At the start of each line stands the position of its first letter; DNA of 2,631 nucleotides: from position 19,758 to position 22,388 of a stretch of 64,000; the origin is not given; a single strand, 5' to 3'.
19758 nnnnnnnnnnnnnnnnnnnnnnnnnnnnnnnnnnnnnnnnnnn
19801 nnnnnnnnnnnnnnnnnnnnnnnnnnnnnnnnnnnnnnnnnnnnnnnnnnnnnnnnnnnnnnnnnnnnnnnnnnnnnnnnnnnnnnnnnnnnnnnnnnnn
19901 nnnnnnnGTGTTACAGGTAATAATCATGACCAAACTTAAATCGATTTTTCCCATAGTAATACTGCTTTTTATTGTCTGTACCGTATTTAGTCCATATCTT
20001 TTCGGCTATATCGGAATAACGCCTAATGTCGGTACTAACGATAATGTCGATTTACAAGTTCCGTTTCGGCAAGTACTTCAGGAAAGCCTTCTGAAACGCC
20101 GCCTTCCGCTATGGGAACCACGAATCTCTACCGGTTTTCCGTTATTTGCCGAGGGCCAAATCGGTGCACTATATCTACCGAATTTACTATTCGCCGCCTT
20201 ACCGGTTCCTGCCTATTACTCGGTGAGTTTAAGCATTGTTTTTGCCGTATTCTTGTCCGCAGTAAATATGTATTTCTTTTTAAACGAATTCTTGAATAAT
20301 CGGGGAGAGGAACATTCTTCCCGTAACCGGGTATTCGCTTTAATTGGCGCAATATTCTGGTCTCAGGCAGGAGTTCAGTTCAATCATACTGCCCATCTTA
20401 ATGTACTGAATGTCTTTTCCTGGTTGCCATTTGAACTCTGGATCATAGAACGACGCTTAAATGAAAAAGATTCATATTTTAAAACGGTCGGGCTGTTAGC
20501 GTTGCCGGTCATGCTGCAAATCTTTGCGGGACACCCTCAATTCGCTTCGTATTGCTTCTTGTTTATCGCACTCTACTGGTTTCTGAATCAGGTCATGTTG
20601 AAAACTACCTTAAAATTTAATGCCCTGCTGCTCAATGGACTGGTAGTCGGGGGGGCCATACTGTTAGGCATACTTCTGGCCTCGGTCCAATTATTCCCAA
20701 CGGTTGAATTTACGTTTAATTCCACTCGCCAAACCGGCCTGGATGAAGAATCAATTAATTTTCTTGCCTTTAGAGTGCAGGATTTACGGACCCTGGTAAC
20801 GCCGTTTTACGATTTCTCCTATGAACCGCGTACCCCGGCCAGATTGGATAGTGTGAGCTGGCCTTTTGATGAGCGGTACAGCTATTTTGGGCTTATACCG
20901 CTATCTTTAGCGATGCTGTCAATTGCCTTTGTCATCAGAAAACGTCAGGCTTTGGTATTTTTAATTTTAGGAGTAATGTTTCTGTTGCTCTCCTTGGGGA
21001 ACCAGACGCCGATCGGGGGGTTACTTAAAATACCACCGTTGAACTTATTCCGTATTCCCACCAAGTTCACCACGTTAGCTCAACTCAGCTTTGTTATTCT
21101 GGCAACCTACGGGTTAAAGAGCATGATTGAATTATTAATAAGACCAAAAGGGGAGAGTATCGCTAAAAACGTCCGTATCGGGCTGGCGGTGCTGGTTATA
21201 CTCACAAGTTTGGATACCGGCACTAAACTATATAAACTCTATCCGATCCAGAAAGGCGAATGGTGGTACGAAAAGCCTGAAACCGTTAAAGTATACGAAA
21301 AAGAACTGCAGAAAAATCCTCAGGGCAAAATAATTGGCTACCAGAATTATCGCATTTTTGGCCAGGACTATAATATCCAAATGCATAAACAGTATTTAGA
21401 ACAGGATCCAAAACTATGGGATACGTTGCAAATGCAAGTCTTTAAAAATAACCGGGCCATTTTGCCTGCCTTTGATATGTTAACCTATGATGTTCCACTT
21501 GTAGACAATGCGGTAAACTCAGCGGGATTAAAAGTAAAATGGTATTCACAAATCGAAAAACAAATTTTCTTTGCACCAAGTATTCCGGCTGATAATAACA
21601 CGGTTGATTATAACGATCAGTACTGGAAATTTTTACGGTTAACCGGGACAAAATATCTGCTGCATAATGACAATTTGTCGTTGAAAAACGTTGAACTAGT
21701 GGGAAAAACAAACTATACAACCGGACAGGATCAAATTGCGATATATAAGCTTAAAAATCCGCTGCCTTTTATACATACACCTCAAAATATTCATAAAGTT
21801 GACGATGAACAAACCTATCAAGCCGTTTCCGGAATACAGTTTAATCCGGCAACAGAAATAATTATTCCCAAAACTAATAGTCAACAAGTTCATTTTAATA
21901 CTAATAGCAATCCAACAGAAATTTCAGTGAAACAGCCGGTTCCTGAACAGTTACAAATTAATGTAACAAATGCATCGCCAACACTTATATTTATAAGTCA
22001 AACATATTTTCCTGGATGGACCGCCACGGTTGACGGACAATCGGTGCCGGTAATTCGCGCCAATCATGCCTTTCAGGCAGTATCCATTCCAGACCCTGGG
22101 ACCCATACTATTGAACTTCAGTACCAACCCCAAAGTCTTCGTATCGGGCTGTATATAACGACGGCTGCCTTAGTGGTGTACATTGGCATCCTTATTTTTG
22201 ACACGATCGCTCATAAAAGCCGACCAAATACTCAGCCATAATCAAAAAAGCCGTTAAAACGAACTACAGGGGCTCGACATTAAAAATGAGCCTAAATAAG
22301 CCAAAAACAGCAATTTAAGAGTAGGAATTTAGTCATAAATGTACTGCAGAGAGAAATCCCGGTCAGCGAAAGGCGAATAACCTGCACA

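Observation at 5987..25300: Dense island of lipid-carrier-dependent GT-C glycosyltransferases next to giant Ser/Thr-rich surface proteins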

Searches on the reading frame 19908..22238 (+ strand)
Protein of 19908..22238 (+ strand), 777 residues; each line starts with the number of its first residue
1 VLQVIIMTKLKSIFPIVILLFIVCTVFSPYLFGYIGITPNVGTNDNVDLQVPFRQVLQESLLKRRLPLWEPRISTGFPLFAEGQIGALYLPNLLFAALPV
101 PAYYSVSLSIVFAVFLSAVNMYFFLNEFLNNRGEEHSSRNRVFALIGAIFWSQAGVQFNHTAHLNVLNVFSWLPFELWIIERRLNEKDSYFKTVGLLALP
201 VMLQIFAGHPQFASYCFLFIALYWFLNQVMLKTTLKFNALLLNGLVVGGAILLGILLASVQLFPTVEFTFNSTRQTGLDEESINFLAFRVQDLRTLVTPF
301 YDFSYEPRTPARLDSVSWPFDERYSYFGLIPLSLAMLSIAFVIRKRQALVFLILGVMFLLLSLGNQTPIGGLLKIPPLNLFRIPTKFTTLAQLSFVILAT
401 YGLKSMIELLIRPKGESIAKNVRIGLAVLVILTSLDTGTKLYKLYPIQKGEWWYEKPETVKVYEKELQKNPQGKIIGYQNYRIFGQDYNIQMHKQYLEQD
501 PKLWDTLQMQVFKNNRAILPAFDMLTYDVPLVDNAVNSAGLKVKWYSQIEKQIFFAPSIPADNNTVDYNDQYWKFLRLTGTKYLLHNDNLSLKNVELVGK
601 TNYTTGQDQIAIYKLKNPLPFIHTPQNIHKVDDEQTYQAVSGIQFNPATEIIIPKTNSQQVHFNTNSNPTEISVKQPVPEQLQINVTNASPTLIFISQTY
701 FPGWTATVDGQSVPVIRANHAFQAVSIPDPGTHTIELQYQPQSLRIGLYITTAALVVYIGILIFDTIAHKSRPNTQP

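Call 4: search_protein_families(library=pfam, proteins=[window:19908-22238:+], max_evalue=0.01)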
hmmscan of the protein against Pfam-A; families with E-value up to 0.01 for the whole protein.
window:19908-22238:+ (777 aa): 1 family
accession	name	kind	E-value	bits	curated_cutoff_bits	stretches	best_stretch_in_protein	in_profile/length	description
PF09586.16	YfhO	-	1e-13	51.1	28.5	1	679-751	763-835/835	Bacterial membrane protein YfhO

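Call 15: search_protein_families(library=ncbifam, proteins=[window:19908-22238:+], max_evalue=0.1)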
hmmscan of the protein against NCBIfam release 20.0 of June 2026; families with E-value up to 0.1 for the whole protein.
window:19908-22238:+ (777 aa): 1 family
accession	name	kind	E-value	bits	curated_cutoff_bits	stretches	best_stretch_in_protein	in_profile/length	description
NF047590.1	GlcsyltransPgfM2Strep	equivalog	2.2e-09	36.1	1500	1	669-761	789-876/884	glycosyltransferase PgfM2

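Call 20: find_homologous_proteins(query=window:19908-22238:+, max_evalue=0.00001)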
Query window:19908-22238:+ (777 aa): 94 proteins with E <= 0.00001 among 8000 candidates.
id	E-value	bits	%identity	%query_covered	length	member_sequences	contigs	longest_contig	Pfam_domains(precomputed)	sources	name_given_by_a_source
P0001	0.0e+0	1754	100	100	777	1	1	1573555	PF09586.17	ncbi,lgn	-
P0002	0.0e+0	1045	58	98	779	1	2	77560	-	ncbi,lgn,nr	ncbi:MAG: YfhO family protein [bacterium]|nr:YfhO family protein [bacterium]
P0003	0.0e+0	1043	59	98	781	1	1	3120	-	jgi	jgi:hypothetical protein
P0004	2.9e-289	980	56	99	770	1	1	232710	-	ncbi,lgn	-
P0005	1.3e-238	812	49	95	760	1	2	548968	-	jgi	jgi:hypothetical protein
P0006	2.3e-236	805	47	96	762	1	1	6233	-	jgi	jgi:hypothetical protein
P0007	2.3e-235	802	48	98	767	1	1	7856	PF09586.17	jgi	jgi:hypothetical protein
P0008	5.0e-235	800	55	81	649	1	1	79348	-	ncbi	-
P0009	7.4e-234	797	48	96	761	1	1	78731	PF09586.17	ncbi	-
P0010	2.5e-224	765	46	99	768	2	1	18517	PF09586.17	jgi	-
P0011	4.6e-221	754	46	99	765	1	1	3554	-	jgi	jgi:hypothetical protein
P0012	2.7e-219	748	47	94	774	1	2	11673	PF09586.17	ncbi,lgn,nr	ncbi:MAG: YfhO family protein [bacterium]|nr:YfhO family protein [bacterium]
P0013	5.3e-143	496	55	52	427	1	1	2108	-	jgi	jgi:hypothetical protein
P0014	2.0e-53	200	26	95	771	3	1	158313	PF09586.17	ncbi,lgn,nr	ncbi:YfhO family protein [Patescibacteria group bacterium]|nr:YfhO family protein [Patescibacteria g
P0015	4.4e-47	179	28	51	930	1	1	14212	PF09586.17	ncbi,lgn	-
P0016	8.3e-47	178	28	99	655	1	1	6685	PF09586.17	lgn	-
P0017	1.2e-45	174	31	48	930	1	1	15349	PF09586.17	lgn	-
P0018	1.5e-45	174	27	99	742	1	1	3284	PF09586.17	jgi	-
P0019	1.6e-44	171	33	42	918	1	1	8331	PF09586.17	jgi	-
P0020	5.1e-44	169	31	44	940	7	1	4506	PF09586.17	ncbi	-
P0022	2.4e-42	163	32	48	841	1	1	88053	PF09586.17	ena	-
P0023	4.2e-42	163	31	47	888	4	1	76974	PF09586.17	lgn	-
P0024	1.9e-41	160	31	43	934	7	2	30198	PF09586.17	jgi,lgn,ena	jgi:hypothetical protein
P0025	3.1e-41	160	32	46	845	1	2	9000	PF09586.17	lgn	-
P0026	1.1e-40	158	32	48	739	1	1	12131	PF09586.17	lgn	-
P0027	2.9e-40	156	29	50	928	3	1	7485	PF09586.17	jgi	jgi:hypothetical protein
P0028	6.3e-40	155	29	51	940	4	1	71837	PF09586.17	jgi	-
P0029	1.1e-39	155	37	22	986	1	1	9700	PF09586.17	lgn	-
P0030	1.5e-39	154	30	49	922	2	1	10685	PF09586.17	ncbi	-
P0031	2.2e-39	154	29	50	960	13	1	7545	PF09586.17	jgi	-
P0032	1.9e-38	150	28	49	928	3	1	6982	PF09586.17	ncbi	ncbi:MAG: YfhO family protein [Acidobacteriota bacterium]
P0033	2.5e-38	150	26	92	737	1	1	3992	PF09586.17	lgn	-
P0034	3.8e-38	149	31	43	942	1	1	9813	PF09586.17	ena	-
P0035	5.9e-38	149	30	44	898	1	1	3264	PF09586.17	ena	-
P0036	8.1e-38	148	28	53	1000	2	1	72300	PF09586.17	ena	-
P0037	1.1e-37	148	30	46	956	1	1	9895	PF09586.17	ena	-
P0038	1.3e-37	148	29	46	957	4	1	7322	PF09586.17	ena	-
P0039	1.3e-36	144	30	43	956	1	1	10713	PF09586.17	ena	-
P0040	1.5e-36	144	29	55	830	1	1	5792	PF09586.17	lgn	-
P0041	2.4e-36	144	29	46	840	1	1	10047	PF09586.17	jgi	-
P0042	1.2e-35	141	31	42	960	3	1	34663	PF09586.17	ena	-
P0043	3.4e-35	140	32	42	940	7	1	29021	PF09586.17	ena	-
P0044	4.7e-35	139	31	47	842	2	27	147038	PF09586.17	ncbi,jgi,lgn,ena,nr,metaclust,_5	ncbi:MAG: hypothetical protein QF689_01815 [Candidatus Latescibacteria bacterium]|jgi:hypothetical p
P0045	8.3e-35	138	29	44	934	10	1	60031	PF09586.17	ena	-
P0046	9.1e-35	138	29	45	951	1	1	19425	PF09586.17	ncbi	-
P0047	2.6e-33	134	23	93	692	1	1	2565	PF09586.17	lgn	-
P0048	3.8e-33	133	28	47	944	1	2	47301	PF09586.17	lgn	-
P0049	6.4e-32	129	24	95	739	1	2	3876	PF09586.17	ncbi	-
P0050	4.1e-29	120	28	48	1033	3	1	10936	PF09586.17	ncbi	ncbi:MAG: YfhO family protein [Chloroflexota bacterium]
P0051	5.3e-28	116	25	95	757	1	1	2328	PF09586.17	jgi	-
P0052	3.2e-27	113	25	48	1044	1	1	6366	PF09586.17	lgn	-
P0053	1.2e-25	108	28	53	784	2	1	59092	PF09586.17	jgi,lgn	-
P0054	1.3e-25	108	26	52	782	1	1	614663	PF09586.17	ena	-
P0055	7.5e-25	106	31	16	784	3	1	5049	PF09586.17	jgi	-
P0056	6.0e-24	103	31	49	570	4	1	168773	PF09586.17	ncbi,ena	-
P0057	2.2e-23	101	26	20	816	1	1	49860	PF09586.17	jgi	jgi:hypothetical protein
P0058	3.4e-23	100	29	47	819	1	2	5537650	PF09586.17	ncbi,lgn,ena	-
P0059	6.2e-23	99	26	54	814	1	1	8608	PF09586.17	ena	-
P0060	1.2e-21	95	26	44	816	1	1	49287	PF09586.17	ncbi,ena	-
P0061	1.2e-20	92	27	50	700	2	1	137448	PF09586.17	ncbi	ncbi:MAG: hypothetical protein HRF49_06555 [bacterium]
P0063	2.4e-19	87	23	20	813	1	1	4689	PF09586.17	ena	-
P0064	2.6e-19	87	21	89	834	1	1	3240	PF09586.17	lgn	-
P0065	5.1e-19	86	39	9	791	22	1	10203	PF09586.17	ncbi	-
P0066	3.1e-18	84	27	20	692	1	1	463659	PF09586.17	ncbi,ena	-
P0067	7.9e-18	82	25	22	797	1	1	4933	PF09586.17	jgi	jgi:hypothetical protein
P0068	8.1e-18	82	26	46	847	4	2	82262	PF09586.17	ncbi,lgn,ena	-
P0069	1.5e-17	81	38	12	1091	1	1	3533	PF09586.17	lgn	-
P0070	2.0e-17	81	30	9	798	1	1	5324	PF09586.17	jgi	jgi:hypothetical protein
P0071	2.1e-16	78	25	54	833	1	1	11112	PF09586.17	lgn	-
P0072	2.8e-16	77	24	51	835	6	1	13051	PF09586.17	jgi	-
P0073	2.1e-15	74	25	17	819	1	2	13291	PF09586.17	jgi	jgi:hypothetical protein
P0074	5.9e-15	73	29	20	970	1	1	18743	PF09586.17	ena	-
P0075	8.3e-14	69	31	12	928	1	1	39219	PF09586.17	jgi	jgi:hypothetical protein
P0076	2.4e-13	67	27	17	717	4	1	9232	PF09586.17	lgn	-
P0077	4.5e-13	67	29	12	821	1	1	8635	PF09586.17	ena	-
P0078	5.9e-13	66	25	12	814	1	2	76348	PF09586.17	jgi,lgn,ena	-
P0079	1.3e-12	65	31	12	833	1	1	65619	PF09586.17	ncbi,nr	ncbi:MAG: YfhO family protein [Ignavibacteria bacterium]|nr:YfhO family protein [Ignavibacteria bact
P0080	1.5e-12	65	24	50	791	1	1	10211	PF09586.17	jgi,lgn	-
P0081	1.7e-12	65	24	50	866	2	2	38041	PF09586.17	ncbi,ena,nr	ncbi:MAG: YfhO family protein [Planctomycetota bacterium]|nr:YfhO family protein [Planctomycetota ba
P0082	4.5e-12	63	34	10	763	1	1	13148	PF09586.17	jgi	jgi:hypothetical protein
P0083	5.0e-12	63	23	46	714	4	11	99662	PF09586.17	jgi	jgi:hypothetical protein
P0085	2.8e-11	61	25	51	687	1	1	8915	PF09586.17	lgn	-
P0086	8.5e-11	59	37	11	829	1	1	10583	PF09586.17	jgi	jgi:hypothetical protein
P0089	1.9e-9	55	26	17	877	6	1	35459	PF09586.17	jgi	jgi:hypothetical protein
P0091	7.2e-8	49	24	19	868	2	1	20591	PF09586.17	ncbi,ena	-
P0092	1.2e-7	49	28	32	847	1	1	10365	PF09586.17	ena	-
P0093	2.4e-6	44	23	54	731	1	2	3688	PF09586.17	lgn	-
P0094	2.5e-6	44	32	14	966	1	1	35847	PF09586.17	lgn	-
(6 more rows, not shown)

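Call 21: find_encoding_contigs(protein=P0001, flank=10000, max_places=3)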
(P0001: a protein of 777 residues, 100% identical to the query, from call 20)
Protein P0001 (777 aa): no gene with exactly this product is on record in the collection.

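Call 22: find_encoding_contigs(protein=P0004, flank=10000, max_places=3)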
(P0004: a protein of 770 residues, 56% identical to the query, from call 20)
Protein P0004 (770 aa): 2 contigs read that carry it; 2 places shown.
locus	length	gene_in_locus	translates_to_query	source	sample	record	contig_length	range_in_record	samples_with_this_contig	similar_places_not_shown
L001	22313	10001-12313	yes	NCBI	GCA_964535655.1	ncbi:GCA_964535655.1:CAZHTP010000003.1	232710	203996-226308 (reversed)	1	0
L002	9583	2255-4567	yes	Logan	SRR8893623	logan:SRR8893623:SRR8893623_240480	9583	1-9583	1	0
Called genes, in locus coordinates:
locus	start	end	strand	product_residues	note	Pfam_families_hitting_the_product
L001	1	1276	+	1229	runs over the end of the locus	PF01344:Kelch_1 (faint), PF07250:Glyoxal_oxid_N (faint), PF07646:Kelch_2 (faint), PF13415:Beta-prop_FBX42 (faint), PF13418:Beta-prop_TYW4 (faint), PF13964:Beta-prop_Calicin (weak), PF24681:Kelch_KLHDC2_KLHL20_DRC7 (weak), PF13964:Beta-prop_Calicin (weak), +2 more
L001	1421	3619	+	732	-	PF11028:TMEM260_N, PF00515:TPR_1 (weak), PF13414:TPR_11 (weak)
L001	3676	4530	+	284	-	PF09136:Glucodextran_B (weak)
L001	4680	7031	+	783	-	PF09586:YfhO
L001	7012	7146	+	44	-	-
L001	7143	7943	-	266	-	PF00520:Ion_trans (weak), PF07885:Ion_trans_2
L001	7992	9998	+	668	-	PF11028:TMEM260_N, PF28495:TMEM260_2 (weak)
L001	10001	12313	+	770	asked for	-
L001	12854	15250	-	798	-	PF09586:YfhO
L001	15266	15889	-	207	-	-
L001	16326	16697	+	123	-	-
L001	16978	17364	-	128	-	PF00076:RRM_1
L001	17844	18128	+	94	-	PF00216:Bac_DNA_binding, PF18291:HU-HIG (weak)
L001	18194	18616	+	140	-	PF00293:NUDIX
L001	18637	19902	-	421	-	PF01409:tRNA-synt_2d (weak), PF13393:tRNA-synt_His, PF00587:tRNA-synt_2b, PF03129:HGTP_anticodon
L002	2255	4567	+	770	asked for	-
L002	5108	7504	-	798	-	PF09586:YfhO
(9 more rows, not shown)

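Call 23: find_encoding_contigs(protein=P0005, flank=10000, max_places=3)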
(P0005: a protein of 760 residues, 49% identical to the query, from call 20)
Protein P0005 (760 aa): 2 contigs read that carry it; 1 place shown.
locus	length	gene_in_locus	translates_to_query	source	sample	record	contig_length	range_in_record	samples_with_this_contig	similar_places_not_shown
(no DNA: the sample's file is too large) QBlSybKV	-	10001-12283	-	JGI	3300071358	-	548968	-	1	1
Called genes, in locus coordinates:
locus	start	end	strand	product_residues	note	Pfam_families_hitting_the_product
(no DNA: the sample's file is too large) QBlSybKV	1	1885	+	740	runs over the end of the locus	PF11028:TMEM260_N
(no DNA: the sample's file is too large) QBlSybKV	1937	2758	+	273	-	PF09136:Glucodextran_B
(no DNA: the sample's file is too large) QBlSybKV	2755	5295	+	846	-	PF09586:YfhO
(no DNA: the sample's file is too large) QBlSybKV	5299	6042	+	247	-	PF05401:NodS, PF03848:TehB, PF13489:Methyltransf_23, PF05175:MTS, PF06325:PrmA, PF13847:Methyltransf_31, PF08241:Methyltransf_11, PF08242:Methyltransf_12, +4 more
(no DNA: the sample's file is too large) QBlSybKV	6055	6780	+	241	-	PF08713:DNA_alkylation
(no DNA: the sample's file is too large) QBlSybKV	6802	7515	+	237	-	PF13483:Lactamase_B_3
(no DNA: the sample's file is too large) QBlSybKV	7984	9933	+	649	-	PF11028:TMEM260_N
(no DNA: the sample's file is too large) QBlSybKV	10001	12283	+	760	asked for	-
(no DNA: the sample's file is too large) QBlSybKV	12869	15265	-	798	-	PF09586:YfhO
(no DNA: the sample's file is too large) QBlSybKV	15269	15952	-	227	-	PF00535:Glycos_transf_2, PF13641:Glyco_tranf_2_3 (faint)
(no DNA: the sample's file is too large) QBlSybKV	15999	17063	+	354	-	PF00288:GHMP_kinases_N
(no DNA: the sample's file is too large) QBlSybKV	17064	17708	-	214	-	PF09721:Exosortase_EpsH (weak)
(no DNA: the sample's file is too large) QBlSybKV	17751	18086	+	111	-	PF04020:Phage_holin_4_2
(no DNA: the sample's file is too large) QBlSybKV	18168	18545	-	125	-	-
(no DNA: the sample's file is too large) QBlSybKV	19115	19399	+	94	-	PF00216:Bac_DNA_binding, PF18291:HU-HIG (weak)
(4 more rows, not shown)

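Call 25: find_related_loci(query=A1, collection=genome_contigs, flank=10000)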
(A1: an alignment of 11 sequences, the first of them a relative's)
Query A1 (777 aa) in genome_contigs; peptide patterns used: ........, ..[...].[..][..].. (x = any residue, [..] = any of these).
78 stretches matched a pattern; 3 encode a relative of the query (tblastn E <= 1e-3); 3 distinct loci.
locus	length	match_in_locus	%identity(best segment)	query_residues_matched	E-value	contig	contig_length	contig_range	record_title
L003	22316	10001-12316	57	1-771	0e+0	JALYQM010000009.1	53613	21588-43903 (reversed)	MAG: bacterium isolate MDV bin63 SD1454-56_k127_624291, whole genome shotgun sequence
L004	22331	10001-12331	56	5-776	0e+0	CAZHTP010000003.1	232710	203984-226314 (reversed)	MAG TPA_asm: uncultured Gammaproteobacteria bacterium isolate SRP192515_co2_50 genome assembly, contig: NODE_21_length_2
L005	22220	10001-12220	48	9-758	0e+0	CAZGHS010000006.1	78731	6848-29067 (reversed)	MAG TPA_asm: uncultured Gammaproteobacteria bacterium isolate SRP286056_co1_760 genome assembly, contig: NODE_260_length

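Call 38: search_solved_structures(query=A1, max_evalue=1)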
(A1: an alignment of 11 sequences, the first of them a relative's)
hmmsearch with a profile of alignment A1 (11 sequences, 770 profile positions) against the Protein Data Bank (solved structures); distinct sequences matched with E-value up to 1: 0.

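Call 58: predict_structure(alignment_id=A3)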
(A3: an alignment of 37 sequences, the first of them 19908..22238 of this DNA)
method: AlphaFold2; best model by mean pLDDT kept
length: 777 residues; sequences in the alignment: 37
mean_pLDDT: 88.9   pTM: 0.92
mean pLDDT of the five models: 88.9, 87.9, 87.9, 87.4, 87.2
residues with pLDDT >= 90: 497; 70-90: 211; 50-70: 63; < 50: 6
segments of 3 or more residues with pLDDT < 50: 775-777
pLDDT, mean of each block of 10 residues (from residue 1): 84 94 95 82 75 94 96 90 95 97 95 98 96 76 96 91 93 98 93 97 95 94 94 79 95 98 94 66 76 87 59 60 85 96 94 97 90 83 89 97 93 67 90 91 87 88 89 63 86 84 83 81 73 62 90 91 94 95 94 96 92 95 95 96 95 91 84 90 94 95 96 96 95 97 97 98 93 57
secondary structure, 60 per line:
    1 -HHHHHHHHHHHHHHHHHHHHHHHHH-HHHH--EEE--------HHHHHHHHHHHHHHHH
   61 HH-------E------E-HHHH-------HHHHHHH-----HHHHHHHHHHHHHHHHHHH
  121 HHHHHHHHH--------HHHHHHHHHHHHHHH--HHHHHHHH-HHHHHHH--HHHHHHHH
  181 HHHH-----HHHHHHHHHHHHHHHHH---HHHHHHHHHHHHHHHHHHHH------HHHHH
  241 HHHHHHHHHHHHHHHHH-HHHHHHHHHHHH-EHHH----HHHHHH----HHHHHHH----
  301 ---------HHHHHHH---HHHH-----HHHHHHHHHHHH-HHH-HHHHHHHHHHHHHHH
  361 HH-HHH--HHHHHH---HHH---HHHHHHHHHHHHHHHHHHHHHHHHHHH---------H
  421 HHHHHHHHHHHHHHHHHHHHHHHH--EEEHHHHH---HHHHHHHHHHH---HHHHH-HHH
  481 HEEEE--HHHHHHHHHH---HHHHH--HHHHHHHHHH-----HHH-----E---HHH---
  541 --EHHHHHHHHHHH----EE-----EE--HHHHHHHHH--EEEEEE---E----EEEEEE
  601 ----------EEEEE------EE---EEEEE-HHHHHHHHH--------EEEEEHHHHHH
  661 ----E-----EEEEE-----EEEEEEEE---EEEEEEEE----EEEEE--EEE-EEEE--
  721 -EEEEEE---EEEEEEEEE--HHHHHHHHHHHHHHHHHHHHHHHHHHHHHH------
elements in order (helices of 4 or more, strands of 3 or more residues): H2-26 H28-31 E34-36 H45-62 H79-82 H90-96 H102-129 H138-152 H155-162 H164-170 H173-184 H190-206 H210-229 H236-257 H259-270 H280-285 H290-296 H310-316 H320-323 H329-340 H346-362 H369-374 H384-410 H420-444 E447-449 H450-454 H458-468 H472-476 H478-481 E482-485 H488-497 H501-505 H508-517 H544-554 H570-578 E581-586 E595-600 E611-615 E627-631 H633-641 E650-654 H655-660 E671-675 E681-688 E692-699 E704-708 E711-713 E715-718 E722-727 E731-739 H742-771

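Call 65: search_protein_families(library=pfam, proteins=[L005:15967-16668:-, L005:15363-15971:+, L003:15309-16145:+], max_evalue=0.01)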
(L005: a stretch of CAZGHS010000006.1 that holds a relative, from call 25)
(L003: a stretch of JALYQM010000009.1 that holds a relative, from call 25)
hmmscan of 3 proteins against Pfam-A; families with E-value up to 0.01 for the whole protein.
L005:15967-16668:- (234 aa): 3 families
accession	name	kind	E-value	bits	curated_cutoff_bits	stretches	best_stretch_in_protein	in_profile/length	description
PF00535.33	Glycos_transf_2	-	8.8e-27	94.5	23.3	1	13-148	1-143/168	Glycosyl transferase family 2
PF13641.12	Glyco_tranf_2_3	-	3.2e-08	34.3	27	1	12-132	3-129/230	Glycosyltransferase like family 2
PF10111.15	Glyco_tranf_2_2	-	1.4e-06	28.5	27.3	1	13-111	1-101/276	Glycosyltransferase like family 2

L005:15363-15971:+ (203 aa): 0 families

L003:15309-16145:+ (279 aa): 0 families
